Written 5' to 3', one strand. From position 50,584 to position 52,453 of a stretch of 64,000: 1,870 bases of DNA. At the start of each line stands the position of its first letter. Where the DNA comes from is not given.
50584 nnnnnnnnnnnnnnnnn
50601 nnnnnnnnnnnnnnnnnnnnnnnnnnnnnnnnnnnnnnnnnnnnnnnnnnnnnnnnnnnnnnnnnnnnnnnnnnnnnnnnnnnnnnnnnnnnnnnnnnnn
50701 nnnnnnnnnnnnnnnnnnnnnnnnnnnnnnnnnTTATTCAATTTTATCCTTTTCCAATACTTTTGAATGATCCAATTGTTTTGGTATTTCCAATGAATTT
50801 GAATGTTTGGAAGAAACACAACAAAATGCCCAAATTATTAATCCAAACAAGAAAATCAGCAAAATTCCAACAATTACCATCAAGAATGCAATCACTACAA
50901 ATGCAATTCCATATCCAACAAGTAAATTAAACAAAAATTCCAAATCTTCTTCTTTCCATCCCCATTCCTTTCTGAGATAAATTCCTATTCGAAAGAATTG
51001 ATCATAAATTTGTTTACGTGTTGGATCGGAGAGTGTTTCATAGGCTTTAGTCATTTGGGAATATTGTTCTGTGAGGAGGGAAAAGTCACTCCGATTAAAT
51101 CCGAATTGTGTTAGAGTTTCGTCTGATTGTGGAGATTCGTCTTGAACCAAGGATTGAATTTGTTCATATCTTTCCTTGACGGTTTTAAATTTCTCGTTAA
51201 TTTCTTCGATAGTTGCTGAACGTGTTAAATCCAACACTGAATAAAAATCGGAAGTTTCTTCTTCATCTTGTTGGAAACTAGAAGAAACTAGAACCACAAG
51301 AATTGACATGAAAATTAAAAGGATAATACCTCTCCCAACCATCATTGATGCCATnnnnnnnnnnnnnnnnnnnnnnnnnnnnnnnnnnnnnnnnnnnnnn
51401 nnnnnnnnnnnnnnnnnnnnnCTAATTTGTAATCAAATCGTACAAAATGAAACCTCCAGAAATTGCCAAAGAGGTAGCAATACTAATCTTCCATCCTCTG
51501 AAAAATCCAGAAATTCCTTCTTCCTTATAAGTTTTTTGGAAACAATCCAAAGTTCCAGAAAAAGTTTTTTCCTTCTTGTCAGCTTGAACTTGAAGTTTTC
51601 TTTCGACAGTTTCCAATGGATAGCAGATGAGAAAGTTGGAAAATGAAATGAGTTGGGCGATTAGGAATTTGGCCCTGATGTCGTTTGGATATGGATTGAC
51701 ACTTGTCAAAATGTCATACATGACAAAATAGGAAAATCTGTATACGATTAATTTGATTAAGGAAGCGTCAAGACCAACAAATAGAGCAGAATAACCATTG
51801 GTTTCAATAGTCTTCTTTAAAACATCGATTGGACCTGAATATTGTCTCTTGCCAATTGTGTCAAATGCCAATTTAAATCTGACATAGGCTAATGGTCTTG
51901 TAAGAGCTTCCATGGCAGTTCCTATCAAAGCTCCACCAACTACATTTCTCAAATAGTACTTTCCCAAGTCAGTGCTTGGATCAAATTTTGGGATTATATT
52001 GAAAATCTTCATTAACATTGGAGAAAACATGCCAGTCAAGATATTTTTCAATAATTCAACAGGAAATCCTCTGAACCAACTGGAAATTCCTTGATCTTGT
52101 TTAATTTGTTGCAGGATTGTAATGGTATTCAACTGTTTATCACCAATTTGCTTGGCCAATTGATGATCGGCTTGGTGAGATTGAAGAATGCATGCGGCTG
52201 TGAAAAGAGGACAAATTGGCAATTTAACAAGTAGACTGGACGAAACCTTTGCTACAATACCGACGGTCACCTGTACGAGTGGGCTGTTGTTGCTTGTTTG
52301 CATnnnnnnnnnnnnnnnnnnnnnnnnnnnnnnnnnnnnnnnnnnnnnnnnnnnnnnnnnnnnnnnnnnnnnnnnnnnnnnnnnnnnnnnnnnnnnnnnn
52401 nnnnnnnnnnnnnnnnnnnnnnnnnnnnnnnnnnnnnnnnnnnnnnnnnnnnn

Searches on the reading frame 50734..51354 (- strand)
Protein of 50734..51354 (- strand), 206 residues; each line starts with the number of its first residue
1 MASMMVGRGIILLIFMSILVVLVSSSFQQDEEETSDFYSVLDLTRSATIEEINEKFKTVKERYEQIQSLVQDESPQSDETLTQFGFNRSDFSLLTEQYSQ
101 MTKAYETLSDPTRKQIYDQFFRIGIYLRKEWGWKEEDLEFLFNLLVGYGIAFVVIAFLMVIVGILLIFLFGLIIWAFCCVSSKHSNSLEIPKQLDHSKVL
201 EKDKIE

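Call 4: search_protein_families(library=pfam, proteins=[window:50734-51354:-], max_evalue=0.01)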
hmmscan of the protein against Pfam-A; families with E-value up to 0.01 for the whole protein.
window:50734-51354:- (206 aa): 3 families
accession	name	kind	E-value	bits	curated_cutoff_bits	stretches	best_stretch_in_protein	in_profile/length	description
PF00226.36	DnaJ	-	3.5e-08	33.9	27.8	1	95-118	40-63/63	DnaJ domain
PF05478.16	Prominin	-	0.0013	17.3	34.3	1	144-202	465-518/799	Prominin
PF13567.11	DUF4131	-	0.0054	16.9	31.6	0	150-199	11-67/165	Domain of unknown function (DUF4131)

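Call 51: search_protein_families(library=ncbifam, proteins=[window:50734-51354:-], max_evalue=0.01)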
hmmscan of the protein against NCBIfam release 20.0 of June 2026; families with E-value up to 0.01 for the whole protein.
window:50734-51354:- (206 aa): 9 families
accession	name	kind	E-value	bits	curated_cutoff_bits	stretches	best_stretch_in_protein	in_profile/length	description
TIGR02349.1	DnaJ_bact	equivalog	4e-06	26.5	377.2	1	96-122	41-67/354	molecular chaperone DnaJ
NF008035.0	PRK10767.1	subfamily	2.5e-05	23.5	338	1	34-125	3-74/374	molecular chaperone DnaJ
NF010892.0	PRK14299.1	equivalog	8.8e-05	21.9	392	1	35-120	4-68/291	chaperone protein DnaJ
TIGR02976.1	phageshock_pspB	equivalog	0.0011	19.2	51.7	1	4-77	5-72/75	envelope stress response membrane protein PspB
NF006292.0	PRK08475.1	equivalog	0.0033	17.1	166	0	5-82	28-98/171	F0F1 ATP synthase subunit B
NF038346.1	FtsX_actino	exception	0.0036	16.7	250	1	49-167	81-198/308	permease-like cell division protein FtsX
NF010874.0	PRK14281.1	equivalog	0.0051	16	619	0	35-125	3-73/397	chaperone protein DnaJ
NF037946.1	terminal_TopJ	equivalog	0.0055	15.2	300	0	98-120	47-69/810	terminal organelle assembly protein TopJ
TIGR03042.1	PS_II_psbQ_bact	equivalog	0.0075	16.1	106.9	0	10-73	4-62/142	photosystem II protein PsbQ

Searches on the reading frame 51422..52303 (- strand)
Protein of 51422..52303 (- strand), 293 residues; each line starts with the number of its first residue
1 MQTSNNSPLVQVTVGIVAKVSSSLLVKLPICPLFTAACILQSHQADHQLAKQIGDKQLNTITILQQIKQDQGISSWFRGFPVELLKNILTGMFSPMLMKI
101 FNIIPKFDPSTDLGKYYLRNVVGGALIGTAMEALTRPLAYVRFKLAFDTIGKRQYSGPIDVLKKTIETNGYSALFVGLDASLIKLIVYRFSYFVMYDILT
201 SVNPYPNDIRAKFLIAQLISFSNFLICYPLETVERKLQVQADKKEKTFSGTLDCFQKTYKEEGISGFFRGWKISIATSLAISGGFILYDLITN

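Call 4: search_protein_families(library=pfam, proteins=[window:51422-52303:-], max_evalue=0.01)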
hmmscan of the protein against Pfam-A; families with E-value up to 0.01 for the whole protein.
window:51422-52303:- (293 aa): 1 family
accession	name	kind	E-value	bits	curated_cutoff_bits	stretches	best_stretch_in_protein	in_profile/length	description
PF00153.32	Mito_carr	-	1.8e-34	117.7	22.3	3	211-289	7-86/96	Mitochondrial carrier protein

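Call 9: find_encoding_contigs(protein=window:51422-52303:-, flank=10000, max_places=6)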
Protein window:51422-52303:- (293 aa): no gene with exactly this product is on record in the collection.

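Call 10: find_homologous_proteins(query=window:51422-52303:-)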
Query window:51422-52303:- (293 aa): 11 proteins with E <= 0.001 among 817 candidates.
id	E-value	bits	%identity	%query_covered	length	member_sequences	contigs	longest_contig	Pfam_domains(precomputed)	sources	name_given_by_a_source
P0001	1.0e-189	647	100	100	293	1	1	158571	PF00153.33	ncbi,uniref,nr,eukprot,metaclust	ncbi:mitochondrial ADP/ATP-transporter [Naegleria gruberi]|uniref:ADP/ATP translocase n=1 Tax=Naegle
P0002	2.0e-17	82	27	57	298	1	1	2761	PF00153.33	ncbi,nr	ncbi:hypothetical protein BGZ94_004943 [Podila epigama]|nr:hypothetical protein BGZ94_004943 [Podila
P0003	2.7e-13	68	25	52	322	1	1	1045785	PF00153.33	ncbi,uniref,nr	ncbi:mitochondrial carrier protein [Polychytrium aggregatum]|uniref:mitochondrial carrier protein n=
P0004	4.3e-11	61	26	56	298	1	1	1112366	PF00153.33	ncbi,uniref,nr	ncbi:hypothetical protein SmJEL517_g01297 [Synchytrium microbalum]|uniref:Mitochondrial carrier doma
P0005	7.5e-10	57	27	45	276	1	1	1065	PF00153.33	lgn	-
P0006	9.0e-8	50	22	54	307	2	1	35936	PF00153.33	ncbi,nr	ncbi:hypothetical protein IWQ61_002538 [Dispira simplex]|nr:hypothetical protein IWQ61_002538 [Dispi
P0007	3.6e-5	42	27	45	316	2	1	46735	PF00153.33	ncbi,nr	ncbi:hypothetical protein FRB91_009436 [Serendipita sp. 411]|nr:hypothetical protein FRB91_009436 [S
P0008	1.1e-4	40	26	41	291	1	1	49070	PF00153.33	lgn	-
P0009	1.3e-4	40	26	52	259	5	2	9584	PF00153.33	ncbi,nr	ncbi:hypothetical protein FRC14_000219 [Serendipita sp. 396]|nr:hypothetical protein FRC14_000219 [S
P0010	4.2e-4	38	27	42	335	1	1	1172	PF00153.33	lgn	-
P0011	4.7e-4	38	31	22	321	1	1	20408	PF00153.33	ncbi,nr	ncbi:mitochondrial carrier domain-containing protein [Blastocladiella britannica]|nr:mitochondrial c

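Call 11: find_encoding_contigs(protein=P0001, flank=10000, max_places=10)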
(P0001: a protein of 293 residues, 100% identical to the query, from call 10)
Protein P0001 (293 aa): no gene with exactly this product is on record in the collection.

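Call 50: search_solved_structures(query=window:51422-52303:-, max_evalue=1, show_alignments=2)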
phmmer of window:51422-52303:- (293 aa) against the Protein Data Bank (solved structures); distinct sequences matched with E-value up to 1: 19.
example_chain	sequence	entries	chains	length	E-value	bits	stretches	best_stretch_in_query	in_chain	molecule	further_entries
1okc_A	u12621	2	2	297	9.8e-28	100.8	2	108-290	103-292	ADP, ATP CARRIER PROTEIN HEART ISOFORM T1 | ADP/ATP TRANSLOCASE 1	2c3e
4c9j_A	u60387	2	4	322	8.5e-27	97.7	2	107-291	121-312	ADP, ATP CARRIER PROTEIN 3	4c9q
4c9g_A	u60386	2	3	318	6.4e-26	94.9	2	110-291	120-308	ADP, ATP CARRIER PROTEIN 2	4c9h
6gci_A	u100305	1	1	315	3e-25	92.7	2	113-290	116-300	mitochondrial ADP/ATP carrier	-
2lck_A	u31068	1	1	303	3.8e-08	36.6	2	149-291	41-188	Mitochondrial uncoupling protein 2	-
7w5z_M2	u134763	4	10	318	7.2e-08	35.7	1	154-272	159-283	2-oxoglutarate/malate carrier protein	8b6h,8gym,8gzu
8bqs_DV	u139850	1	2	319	7.2e-08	35.7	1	154-272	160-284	2-oxoglutarate/malate carrier protein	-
8g8w_A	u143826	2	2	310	1e-07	35.2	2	148-291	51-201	Mitochondrial brown fat uncoupling protein 1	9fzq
8hbv_A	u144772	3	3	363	6.9e-06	29.2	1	148-291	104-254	Mitochondrial brown fat uncoupling protein 1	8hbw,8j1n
12oy_A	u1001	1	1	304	0.0079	19.1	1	223-271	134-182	Mitochondrial carrier homolog 2,Mitochondrial brown fat uncoupling protein 1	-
12oz_A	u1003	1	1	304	0.008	19.1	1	223-271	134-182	Mitochondrial carrier homolog 2,Mitochondrial brown fat uncoupling protein 1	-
12pb_A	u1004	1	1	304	0.013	18.4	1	223-271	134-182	Mitochondrial carrier homolog 2,Mitochondrial brown fat uncoupling protein 1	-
8sun_A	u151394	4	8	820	0.26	14.2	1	178-240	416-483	Anoctamin-6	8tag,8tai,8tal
9o1p_A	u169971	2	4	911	0.32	13.9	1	178-240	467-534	Anoctamin-6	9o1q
6p46_A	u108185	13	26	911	0.33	13.8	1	178-240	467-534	Anoctamin-6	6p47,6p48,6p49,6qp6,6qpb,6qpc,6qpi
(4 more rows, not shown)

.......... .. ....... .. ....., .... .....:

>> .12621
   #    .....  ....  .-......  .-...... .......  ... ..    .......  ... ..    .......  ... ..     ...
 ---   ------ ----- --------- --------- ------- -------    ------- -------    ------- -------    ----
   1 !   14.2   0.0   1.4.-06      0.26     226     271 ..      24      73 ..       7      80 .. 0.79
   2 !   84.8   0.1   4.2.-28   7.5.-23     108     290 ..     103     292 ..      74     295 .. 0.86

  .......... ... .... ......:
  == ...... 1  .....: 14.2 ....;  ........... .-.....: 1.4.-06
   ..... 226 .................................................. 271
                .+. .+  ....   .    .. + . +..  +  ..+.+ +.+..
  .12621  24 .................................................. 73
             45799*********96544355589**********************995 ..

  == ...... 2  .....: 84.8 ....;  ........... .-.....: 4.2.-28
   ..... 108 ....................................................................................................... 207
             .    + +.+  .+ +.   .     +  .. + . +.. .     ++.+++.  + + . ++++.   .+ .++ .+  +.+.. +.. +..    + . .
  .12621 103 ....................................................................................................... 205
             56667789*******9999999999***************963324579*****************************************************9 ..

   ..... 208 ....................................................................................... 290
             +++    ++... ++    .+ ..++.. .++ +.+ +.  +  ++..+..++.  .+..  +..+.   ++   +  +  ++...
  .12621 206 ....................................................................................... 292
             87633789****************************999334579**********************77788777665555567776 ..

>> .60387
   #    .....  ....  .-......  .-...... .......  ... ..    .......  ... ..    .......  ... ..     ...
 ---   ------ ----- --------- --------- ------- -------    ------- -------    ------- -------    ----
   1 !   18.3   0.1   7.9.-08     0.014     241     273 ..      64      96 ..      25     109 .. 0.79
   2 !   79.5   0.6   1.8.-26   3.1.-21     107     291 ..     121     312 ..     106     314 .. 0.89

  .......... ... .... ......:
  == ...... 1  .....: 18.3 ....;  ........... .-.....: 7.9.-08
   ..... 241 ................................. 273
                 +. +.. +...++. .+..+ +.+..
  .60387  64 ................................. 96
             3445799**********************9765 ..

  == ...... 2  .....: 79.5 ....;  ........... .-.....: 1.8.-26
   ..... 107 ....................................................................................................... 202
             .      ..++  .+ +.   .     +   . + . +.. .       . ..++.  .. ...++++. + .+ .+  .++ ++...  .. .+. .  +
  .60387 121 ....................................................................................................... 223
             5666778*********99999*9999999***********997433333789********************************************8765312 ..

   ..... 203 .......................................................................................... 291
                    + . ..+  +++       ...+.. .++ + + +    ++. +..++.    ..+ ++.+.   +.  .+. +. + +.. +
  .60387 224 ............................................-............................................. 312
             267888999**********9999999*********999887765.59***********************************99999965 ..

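Call 51: search_protein_families(library=ncbifam, proteins=[window:51422-52303:-], max_evalue=0.01)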
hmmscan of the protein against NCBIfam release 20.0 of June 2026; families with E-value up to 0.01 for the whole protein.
window:51422-52303:- (293 aa): 0 families

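Call 65: search_protein_representatives(protein=window:51422-52303:-)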
Query: 293 residues. Proteins with E-value up to 0.001 (for the whole library): 5839; up to 1e-10: 896; up to 1e-30: 8. The best 150 are listed.
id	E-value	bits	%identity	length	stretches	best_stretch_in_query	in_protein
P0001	3.3e-190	646.9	100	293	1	1-293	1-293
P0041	4.6e-63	229.9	41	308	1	7-290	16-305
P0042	1.5e-52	195.4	39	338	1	17-289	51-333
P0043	2.2e-42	162.0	31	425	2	24-291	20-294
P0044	4.5e-34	134.8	34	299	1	11-291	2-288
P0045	7.5e-34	134.0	32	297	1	12-280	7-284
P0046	9.6e-34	133.7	33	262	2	106-289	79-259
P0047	3.3e-32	128.7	30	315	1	21-289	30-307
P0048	6.1e-29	117.9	35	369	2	100-292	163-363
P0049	1.6e-28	116.6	32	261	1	67-291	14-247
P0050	6.3e-28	114.6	30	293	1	21-289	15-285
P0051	8.4e-28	114.2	29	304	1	6-279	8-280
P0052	1.8e-27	113.1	32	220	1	100-291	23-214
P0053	2.1e-27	112.9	36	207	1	102-293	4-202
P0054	2.8e-27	112.5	29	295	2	66-291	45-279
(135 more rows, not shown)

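Call 67: list_cluster_members(proteins=[P0041, P0042, P0013, P0015])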
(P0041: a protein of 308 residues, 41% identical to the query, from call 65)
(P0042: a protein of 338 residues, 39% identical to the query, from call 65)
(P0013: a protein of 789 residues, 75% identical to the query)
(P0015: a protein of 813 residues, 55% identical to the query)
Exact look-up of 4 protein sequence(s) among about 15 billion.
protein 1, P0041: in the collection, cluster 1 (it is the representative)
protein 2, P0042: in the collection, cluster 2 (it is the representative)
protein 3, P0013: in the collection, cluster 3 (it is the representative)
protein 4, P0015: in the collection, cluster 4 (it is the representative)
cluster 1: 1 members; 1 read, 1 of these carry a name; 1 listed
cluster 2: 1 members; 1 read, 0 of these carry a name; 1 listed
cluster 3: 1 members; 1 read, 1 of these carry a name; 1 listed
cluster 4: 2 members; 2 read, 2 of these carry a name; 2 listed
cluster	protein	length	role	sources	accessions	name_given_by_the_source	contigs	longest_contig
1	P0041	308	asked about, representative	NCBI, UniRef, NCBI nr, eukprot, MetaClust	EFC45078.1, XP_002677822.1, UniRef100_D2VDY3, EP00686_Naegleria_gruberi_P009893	predicted protein [Naegleria gruberi] | ADP/ATP translocase n=1 Tax=Naegleria gruberi TaxID=5762 RepID=D2VDY3_NAEGR | uncharacterized protein NAEGRDRAFT_67085 [Naegleria gruberi]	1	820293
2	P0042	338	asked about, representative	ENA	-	-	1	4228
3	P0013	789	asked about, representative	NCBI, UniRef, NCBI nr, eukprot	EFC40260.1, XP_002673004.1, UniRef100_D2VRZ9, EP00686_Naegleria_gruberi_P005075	predicted protein [Naegleria gruberi] | Predicted protein n=2 Tax=Naegleria gruberi TaxID=5762 RepID=D2VRZ9_NAEGR | uncharacterized protein NAEGRDRAFT_71761 [Naegleria gruberi]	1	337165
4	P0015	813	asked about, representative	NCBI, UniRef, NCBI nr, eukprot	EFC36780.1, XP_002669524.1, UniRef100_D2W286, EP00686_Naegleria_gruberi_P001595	predicted protein [Naegleria gruberi] | Predicted protein n=1 Tax=Naegleria gruberi TaxID=5762 RepID=D2W286_NAEGR | uncharacterized protein NAEGRDRAFT_54134 [Naegleria gruberi]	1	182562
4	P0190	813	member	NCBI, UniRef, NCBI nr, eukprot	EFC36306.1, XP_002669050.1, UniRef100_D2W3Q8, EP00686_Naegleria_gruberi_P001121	predicted protein [Naegleria gruberi] | Predicted protein n=1 Tax=Naegleria gruberi TaxID=5762 RepID=D2W3Q8_NAEGR | uncharacterized protein NAEGRDRAFT_54470 [Naegleria gruberi]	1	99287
